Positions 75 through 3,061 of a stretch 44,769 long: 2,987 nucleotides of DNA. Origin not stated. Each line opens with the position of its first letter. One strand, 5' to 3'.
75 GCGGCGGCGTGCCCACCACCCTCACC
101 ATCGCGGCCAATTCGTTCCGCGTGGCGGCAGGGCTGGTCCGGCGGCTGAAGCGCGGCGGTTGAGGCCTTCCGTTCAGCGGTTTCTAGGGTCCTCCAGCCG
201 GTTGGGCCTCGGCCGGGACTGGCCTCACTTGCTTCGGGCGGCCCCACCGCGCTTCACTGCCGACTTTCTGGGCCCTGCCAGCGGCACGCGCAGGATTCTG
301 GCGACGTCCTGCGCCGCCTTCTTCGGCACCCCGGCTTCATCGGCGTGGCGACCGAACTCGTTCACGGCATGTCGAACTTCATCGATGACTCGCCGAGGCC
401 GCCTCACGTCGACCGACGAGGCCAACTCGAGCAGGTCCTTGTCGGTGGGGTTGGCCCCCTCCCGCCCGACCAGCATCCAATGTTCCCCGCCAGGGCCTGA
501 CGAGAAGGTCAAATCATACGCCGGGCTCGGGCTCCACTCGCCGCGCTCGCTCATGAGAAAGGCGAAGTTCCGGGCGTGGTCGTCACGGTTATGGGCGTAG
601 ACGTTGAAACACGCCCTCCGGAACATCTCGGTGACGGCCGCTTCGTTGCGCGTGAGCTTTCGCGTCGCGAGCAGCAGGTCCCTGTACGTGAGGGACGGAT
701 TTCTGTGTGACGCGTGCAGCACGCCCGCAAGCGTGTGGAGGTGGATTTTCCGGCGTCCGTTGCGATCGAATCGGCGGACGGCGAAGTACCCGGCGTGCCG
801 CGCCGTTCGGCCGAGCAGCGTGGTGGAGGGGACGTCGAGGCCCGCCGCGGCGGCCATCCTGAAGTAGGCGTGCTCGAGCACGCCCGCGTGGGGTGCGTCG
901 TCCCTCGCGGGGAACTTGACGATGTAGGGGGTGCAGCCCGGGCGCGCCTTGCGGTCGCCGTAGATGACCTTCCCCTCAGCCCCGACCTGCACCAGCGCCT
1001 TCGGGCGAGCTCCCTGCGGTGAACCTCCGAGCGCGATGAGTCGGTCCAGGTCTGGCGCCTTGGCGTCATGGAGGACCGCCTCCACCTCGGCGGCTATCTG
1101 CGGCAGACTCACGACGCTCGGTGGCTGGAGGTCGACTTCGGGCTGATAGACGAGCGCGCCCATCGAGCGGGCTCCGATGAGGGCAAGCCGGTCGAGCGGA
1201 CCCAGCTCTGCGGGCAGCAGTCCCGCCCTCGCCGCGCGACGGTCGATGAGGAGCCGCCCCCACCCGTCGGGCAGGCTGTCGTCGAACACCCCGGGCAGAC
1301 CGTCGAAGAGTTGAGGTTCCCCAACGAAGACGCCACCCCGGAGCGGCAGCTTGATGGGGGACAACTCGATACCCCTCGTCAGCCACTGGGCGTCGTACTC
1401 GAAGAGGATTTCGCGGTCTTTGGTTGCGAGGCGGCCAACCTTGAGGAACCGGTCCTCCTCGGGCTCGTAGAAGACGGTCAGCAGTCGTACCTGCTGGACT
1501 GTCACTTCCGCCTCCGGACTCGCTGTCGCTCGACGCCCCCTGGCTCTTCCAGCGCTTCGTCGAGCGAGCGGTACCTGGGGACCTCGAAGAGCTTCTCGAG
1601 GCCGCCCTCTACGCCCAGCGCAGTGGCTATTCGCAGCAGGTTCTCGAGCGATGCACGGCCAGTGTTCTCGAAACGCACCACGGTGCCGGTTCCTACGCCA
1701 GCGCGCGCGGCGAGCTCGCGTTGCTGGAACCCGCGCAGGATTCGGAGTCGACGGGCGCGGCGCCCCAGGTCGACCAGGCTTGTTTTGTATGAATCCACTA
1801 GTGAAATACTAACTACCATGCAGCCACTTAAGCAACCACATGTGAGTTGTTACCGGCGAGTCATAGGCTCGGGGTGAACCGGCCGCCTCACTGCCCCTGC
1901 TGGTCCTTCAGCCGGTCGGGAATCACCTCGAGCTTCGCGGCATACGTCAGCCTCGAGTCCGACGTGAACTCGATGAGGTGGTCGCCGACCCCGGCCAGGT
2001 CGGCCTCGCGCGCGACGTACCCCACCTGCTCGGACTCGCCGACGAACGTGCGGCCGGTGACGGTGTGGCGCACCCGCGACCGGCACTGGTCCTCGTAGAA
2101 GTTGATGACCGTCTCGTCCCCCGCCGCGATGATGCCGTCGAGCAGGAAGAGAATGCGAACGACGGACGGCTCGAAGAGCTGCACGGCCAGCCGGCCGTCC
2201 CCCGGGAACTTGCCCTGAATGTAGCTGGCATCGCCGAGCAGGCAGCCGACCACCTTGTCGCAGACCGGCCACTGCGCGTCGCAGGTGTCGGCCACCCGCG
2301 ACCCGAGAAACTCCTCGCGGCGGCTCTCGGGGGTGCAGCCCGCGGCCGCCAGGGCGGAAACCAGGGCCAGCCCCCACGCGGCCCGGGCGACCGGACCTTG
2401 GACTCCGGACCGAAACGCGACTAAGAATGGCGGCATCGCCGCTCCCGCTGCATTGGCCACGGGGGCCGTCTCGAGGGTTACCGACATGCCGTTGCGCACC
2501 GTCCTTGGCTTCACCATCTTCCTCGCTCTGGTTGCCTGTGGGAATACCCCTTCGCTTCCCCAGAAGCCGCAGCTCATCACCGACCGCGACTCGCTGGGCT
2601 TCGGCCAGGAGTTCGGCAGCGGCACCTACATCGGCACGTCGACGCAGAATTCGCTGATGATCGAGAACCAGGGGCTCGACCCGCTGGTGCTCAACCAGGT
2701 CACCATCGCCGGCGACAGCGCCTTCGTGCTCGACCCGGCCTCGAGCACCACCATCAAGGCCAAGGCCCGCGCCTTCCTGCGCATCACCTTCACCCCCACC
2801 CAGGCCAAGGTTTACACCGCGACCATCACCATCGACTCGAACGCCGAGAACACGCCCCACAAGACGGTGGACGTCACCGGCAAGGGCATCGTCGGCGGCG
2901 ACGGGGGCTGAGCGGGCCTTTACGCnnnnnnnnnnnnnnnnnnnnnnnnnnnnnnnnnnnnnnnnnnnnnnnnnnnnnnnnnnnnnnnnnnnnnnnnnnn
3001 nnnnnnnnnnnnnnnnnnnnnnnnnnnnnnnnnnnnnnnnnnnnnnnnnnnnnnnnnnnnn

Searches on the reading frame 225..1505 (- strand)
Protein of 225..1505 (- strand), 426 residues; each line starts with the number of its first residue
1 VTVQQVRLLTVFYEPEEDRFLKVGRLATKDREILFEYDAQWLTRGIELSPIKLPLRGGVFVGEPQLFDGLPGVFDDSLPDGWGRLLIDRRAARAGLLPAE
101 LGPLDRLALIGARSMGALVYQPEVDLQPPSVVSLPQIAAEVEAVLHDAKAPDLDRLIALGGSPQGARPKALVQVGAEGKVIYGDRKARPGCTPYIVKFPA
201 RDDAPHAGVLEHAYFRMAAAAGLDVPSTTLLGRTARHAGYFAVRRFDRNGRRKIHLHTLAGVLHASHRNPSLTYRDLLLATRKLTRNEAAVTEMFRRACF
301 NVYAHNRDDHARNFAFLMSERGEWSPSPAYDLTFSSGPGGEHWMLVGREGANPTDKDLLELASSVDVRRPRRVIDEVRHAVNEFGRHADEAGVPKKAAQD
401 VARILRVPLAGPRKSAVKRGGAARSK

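Call 23: search_protein_families(library=ncbifam, proteins=[window:225-1505:-], max_evalue=0.001)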
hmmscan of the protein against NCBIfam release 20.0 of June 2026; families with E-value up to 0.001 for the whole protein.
window:225-1505:- (426 aa): 1 family
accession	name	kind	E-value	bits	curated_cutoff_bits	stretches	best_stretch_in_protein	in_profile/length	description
NF007297.0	PRK09775.1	equivalog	6.2e-08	31.8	401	1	194-333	226-370/446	type II toxin-antitoxin system HipA family toxin YjjJ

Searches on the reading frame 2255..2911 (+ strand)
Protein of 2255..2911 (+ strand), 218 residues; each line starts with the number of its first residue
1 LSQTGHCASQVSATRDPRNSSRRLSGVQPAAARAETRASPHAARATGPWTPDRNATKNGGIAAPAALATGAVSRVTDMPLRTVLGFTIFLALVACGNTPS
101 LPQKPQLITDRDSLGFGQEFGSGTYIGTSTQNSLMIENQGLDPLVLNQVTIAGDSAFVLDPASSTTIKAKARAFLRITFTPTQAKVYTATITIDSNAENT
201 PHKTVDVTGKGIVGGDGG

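Call 3: search_protein_families(library=pfam, proteins=[window:2255-2911:+], max_evalue=0.01)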
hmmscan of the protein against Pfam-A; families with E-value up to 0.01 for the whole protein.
window:2255-2911:+ (218 aa): 7 families
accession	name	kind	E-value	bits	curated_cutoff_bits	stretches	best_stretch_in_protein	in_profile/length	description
PF22544.2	HYDIN_VesB_CFA65-like_Ig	-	3.8e-08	33.9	25.5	1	125-209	16-99/100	HYDIN/CFA65/VesB-like, Ig-like domain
PF15780.11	ASH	-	1.3e-07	32.1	27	1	124-198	19-93/98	Abnormal spindle-like microcephaly-assoc'd, ASPM-SPD-2-Hydin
PF22073.2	Cep192_D4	-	3.2e-07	31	35.5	1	123-211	15-111/112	Cep192 domain 4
PF24507.1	Ig_CFAP65_4th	-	0.00011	22.9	27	1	136-211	4-76/76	CFAP65, fourth Ig-like domain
PF07610.17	DUF1573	-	0.00053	20.4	26.1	1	127-203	16-91/98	Protein of unknown function (DUF1573)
PF22067.2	Cep192_D3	-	0.0043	17.6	27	1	126-193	15-82/99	Cep192 domain 3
PF24291.1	Ig_CFAP65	-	0.0061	16.8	27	0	165-212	71-116/121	Cilia- and flagella-associated protein 65-like, Ig-like domain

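Call 4: search_protein_families(library=ncbifam, proteins=[window:2255-2911:+], max_evalue=0.01)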
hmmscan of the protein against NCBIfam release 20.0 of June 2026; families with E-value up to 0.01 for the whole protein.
window:2255-2911:+ (218 aa): 1 family
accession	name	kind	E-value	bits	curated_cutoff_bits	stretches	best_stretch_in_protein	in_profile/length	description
NF012200.0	choice_anch_D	domain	4.3e-09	36.8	45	1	120-199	26-107/108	choice-of-anchor D domain-containing protein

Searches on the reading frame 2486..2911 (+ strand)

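Call 95: search_protein_families(library=ncbifam, proteins=[window:2486-2911:+], max_evalue=0.001)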
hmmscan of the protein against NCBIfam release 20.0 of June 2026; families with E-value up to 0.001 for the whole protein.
window:2486-2911:+ (141 aa): 1 family
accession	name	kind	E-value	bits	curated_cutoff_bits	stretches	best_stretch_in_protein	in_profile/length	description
NF012200.0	choice_anch_D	domain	3.6e-09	37.1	45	1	43-122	26-107/108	choice-of-anchor D domain-containing protein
